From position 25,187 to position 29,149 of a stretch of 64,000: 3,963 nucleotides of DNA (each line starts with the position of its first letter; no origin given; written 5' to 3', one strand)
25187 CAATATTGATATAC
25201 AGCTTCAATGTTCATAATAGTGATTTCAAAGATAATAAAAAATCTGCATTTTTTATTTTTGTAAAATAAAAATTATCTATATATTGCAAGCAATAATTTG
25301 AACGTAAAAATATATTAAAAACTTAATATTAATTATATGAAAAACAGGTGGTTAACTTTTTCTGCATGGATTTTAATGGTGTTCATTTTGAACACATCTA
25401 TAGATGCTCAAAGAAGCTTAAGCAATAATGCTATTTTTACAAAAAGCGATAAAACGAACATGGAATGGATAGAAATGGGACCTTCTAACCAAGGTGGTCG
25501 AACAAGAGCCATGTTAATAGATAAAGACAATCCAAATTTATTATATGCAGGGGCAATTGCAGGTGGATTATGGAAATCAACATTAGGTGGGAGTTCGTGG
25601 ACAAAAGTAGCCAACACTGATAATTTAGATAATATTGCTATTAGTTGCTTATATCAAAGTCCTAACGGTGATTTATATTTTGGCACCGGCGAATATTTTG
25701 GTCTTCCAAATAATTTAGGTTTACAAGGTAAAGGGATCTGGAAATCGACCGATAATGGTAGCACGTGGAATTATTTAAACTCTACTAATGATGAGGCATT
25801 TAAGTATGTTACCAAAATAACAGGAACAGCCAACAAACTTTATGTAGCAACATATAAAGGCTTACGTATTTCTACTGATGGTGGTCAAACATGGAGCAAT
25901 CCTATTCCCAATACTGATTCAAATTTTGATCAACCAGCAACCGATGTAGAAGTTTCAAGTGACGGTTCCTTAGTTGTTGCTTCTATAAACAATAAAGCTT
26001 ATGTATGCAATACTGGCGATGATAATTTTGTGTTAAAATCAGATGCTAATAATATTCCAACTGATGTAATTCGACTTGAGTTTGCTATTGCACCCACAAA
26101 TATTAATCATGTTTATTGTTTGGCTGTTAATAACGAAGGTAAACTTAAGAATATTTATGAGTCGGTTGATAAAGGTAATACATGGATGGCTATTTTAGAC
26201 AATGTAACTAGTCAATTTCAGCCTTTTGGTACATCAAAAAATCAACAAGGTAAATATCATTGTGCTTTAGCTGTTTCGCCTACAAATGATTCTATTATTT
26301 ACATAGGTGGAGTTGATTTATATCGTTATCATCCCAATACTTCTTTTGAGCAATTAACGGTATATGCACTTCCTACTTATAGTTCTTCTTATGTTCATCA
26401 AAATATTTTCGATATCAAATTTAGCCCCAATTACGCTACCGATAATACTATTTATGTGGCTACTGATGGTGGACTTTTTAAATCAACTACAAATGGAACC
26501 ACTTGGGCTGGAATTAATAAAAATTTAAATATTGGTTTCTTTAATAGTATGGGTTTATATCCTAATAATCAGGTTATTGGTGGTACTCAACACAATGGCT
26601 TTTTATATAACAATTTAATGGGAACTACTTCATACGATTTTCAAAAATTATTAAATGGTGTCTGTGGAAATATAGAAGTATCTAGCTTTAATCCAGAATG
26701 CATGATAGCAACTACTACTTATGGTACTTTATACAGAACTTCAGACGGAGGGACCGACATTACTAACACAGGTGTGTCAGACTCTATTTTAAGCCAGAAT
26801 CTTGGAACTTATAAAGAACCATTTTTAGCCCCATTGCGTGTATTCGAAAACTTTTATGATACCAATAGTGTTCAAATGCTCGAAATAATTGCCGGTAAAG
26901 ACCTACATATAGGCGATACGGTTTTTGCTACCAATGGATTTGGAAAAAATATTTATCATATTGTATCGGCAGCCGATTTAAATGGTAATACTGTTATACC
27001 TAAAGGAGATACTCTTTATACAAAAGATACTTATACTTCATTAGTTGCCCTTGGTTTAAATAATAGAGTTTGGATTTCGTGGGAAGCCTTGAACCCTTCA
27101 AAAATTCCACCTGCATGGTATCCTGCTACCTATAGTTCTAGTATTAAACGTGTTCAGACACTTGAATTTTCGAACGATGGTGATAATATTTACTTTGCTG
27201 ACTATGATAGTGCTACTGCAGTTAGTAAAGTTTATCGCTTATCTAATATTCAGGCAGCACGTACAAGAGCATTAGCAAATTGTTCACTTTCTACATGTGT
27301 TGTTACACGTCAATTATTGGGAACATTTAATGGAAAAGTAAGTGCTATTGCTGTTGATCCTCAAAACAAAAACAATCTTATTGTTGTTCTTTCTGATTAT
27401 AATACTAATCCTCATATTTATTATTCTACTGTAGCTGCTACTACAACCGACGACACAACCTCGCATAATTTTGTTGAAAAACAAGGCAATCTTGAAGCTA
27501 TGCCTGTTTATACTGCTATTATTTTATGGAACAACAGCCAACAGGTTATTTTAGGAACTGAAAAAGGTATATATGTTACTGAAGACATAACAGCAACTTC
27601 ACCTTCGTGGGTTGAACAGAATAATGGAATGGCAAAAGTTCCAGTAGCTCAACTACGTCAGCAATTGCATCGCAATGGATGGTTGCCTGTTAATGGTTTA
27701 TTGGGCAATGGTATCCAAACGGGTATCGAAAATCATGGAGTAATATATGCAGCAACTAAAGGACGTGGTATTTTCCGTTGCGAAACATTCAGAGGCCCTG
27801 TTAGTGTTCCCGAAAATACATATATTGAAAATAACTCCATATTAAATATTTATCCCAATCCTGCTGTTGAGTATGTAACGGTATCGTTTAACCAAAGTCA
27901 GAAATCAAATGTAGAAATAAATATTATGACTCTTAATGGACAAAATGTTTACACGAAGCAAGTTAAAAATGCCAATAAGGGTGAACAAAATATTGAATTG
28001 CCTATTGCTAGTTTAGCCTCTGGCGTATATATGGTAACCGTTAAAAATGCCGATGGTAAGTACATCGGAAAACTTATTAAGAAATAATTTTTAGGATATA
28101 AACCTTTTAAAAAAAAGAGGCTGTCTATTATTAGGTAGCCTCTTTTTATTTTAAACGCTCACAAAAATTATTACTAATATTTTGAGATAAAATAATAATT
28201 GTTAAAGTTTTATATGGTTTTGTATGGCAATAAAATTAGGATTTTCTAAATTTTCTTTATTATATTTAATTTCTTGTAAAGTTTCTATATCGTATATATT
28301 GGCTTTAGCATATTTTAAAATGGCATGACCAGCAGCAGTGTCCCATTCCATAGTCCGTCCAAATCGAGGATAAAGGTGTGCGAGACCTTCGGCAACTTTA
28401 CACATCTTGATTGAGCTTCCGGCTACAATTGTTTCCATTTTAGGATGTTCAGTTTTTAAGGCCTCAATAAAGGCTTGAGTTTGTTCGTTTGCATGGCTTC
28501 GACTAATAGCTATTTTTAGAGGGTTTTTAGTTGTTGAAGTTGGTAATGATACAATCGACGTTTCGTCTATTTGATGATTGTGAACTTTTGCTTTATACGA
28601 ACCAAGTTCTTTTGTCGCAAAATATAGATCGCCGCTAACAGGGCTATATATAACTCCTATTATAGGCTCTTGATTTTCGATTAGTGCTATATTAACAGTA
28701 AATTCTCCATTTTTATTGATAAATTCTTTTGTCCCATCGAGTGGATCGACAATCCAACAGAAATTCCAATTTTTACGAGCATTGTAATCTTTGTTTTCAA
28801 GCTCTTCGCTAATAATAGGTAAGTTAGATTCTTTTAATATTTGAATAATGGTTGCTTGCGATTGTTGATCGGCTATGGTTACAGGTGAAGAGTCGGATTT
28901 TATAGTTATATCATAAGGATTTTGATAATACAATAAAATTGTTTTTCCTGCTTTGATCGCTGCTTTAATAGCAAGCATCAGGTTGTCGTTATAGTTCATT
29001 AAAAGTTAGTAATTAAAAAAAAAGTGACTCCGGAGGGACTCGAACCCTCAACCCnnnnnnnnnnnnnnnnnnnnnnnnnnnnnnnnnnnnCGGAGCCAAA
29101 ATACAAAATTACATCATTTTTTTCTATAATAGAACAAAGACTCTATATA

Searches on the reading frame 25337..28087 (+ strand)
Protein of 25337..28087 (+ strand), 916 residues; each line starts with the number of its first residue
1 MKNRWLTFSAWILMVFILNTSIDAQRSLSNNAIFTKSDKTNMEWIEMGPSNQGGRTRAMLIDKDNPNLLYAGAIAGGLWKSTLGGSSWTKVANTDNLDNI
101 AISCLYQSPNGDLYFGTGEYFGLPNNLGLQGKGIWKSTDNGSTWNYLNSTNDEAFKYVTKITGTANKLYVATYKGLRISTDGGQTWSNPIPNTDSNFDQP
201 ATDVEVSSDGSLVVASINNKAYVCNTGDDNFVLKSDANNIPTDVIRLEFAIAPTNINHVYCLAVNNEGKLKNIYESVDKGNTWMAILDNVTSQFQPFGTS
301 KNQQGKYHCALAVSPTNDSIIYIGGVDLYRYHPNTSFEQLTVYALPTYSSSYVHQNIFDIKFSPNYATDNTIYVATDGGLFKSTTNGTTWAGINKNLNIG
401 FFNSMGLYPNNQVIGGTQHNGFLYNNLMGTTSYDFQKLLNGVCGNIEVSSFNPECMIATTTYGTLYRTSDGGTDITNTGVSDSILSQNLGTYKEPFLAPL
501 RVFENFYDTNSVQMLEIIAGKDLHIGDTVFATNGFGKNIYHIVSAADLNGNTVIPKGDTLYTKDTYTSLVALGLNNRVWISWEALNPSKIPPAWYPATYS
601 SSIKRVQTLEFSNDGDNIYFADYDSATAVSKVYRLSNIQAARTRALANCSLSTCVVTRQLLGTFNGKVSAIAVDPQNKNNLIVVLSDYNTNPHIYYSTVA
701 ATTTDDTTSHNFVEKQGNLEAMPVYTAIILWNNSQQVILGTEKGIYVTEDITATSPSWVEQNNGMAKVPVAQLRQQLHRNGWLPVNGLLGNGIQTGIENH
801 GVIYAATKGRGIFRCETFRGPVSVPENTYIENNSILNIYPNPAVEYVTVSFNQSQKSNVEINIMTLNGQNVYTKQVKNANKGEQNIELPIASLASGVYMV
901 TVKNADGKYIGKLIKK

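Call 9: search_protein_families(library=pfam, proteins=[window:25337-28087:+], max_evalue=0.00001)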
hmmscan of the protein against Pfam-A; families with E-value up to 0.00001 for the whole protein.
window:25337-28087:+ (916 aa): 1 family
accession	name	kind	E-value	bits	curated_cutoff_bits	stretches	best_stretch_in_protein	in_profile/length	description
PF18962.6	Por_Secre_tail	-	5.7e-14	52.6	27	1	838-914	1-74/75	Secretion system C-terminal sorting domain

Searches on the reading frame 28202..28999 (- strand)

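Call 9: search_protein_families(library=pfam, proteins=[window:28202-28999:-], max_evalue=0.00001)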
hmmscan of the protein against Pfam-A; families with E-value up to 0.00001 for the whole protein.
window:28202-28999:- (265 aa): 1 family
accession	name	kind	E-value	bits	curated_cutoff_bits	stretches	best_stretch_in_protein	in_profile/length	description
PF00459.30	Inositol_P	-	4.7e-49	167.7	27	1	9-238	8-238/271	Inositol monophosphatase family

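Call 71: search_protein_families(library=ncbifam, proteins=[window:28202-28999:-], max_evalue=0.00001)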
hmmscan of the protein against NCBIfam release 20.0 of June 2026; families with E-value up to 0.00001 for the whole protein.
window:28202-28999:- (265 aa): 7 families
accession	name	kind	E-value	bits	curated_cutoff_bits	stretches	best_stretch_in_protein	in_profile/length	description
TIGR01331.1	bisphos_cysQ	equivalog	3.5e-77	259.4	228.8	1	11-258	6-248/250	3'(2'),5'-bisphosphate nucleotidase CysQ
NF008182.0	PRK10931.1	equivalog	3.3e-60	203.2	379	1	12-256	7-241/246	3'(2'),5'-bisphosphate nucleotidase CysQ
TIGR02067.1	his_9_HisN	equivalog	1.6e-25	90.1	275.15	1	9-239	4-225/252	histidinol-phosphatase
NF009321.0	PRK12676.1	equivalog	4.8e-19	68.5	264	1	29-262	33-252/264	bifunctional fructose-bisphosphatase/inositol-phosphate phosphatase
TIGR01330.1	bisphos_HAL2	equivalog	3.8e-18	65.5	267.05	0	81-120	136-174/359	3'(2'),5'-bisphosphate nucleotidase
NF008027.1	PRK10757.1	equivalog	3.7e-16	58.9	332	1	7-233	5-225/267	inositol-1-monophosphatase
NF010678.0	PRK14076.1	equivalog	1.5e-10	40.6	493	1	31-239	33-252/570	bifunctional NADP phosphatase/NAD kinase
